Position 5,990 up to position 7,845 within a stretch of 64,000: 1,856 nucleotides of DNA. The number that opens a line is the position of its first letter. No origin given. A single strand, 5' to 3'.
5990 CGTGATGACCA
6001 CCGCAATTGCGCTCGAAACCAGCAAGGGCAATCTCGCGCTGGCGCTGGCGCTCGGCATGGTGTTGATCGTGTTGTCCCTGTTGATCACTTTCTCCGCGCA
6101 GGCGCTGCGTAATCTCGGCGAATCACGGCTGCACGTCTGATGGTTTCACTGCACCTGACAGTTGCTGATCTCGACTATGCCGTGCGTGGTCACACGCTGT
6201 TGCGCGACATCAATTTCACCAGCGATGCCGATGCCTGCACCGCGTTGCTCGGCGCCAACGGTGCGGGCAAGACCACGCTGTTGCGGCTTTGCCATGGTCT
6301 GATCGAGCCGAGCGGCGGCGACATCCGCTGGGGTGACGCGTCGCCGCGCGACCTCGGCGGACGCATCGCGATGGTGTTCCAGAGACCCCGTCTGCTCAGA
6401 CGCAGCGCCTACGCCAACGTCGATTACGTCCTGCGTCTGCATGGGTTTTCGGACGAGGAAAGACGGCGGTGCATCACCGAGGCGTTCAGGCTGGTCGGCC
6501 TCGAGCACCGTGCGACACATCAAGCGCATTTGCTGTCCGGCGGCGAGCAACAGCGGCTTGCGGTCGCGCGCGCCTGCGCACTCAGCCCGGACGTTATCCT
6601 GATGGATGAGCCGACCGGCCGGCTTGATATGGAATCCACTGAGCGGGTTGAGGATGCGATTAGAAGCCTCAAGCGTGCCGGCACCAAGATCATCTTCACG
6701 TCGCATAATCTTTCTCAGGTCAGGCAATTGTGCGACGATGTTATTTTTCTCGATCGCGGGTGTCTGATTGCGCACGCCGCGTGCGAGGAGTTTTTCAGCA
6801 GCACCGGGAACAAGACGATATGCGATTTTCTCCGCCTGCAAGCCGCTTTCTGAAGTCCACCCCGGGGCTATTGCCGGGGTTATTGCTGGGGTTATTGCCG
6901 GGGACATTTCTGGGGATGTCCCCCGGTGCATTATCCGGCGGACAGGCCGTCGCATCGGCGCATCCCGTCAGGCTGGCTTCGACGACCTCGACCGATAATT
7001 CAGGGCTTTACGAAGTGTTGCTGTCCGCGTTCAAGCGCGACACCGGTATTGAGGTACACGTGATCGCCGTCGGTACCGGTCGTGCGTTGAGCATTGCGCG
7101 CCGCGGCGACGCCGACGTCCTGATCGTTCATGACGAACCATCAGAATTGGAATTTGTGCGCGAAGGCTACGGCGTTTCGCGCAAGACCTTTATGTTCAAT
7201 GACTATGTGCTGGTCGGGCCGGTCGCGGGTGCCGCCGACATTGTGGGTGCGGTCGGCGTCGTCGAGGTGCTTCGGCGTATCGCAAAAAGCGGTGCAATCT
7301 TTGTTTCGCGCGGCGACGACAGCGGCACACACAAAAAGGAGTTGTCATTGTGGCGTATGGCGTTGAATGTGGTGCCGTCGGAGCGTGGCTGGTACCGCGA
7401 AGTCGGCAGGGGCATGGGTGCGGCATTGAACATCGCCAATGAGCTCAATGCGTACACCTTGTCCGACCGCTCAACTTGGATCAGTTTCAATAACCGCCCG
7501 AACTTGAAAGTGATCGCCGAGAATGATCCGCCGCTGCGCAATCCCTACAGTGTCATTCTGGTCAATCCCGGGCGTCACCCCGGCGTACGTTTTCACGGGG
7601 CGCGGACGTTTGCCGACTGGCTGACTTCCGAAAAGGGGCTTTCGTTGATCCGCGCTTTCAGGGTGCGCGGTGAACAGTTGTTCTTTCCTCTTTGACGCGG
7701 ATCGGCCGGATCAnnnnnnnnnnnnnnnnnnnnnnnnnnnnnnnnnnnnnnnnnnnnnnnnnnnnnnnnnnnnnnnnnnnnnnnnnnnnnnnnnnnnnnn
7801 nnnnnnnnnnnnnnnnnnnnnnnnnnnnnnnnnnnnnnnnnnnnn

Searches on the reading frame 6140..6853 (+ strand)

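Call 6: search_protein_families(library=pfam, proteins=[window:6140-6853:+], max_evalue=0.01)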
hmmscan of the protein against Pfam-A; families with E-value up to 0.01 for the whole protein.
window:6140-6853:+ (237 aa): 6 families
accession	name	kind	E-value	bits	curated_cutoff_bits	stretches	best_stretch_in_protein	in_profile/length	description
PF00005.33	ABC_tran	-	5.2e-28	98.8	25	1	21-159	1-136/137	ABC transporter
PF13304.12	AAA_21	-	6e-12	46.7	27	2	107-191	220-300/304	AAA domain, putative AbiEii toxin, Type IV TA system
PF02463.25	SMC_N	-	9.1e-05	22.4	40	0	130-196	135-204/220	RecF/RecN/SMC N terminal domain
PF13604.12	AAA_30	-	0.0013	18.9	27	0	26-63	13-50/191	AAA domain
PF13401.12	AAA_22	-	0.002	18.9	27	1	31-162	5-96/130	AAA domain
PF13476.12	AAA_23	-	0.0055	17.8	27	1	22-49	13-37/201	AAA domain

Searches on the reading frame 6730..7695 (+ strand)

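Call 6: search_protein_families(library=pfam, proteins=[window:6730-7695:+], max_evalue=0.01)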
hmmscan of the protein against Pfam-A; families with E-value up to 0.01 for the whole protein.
window:6730-7695:+ (321 aa): 4 families
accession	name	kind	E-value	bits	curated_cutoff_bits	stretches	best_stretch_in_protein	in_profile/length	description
PF12849.12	PBP_like_2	-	6.2e-33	115.1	27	1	76-301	5-266/267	PBP superfamily domain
PF13531.11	SBP_bac_11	-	5.5e-08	33.3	25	1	92-309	11-223/227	Bacterial extracellular solute-binding protein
PF01547.30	SBP_bac_1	-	0.00046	20.7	26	0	86-164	3-86/307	Bacterial extracellular solute-binding protein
PF12727.12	PBP_like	-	0.0092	15.6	27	0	101-242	4-147/193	PBP superfamily domain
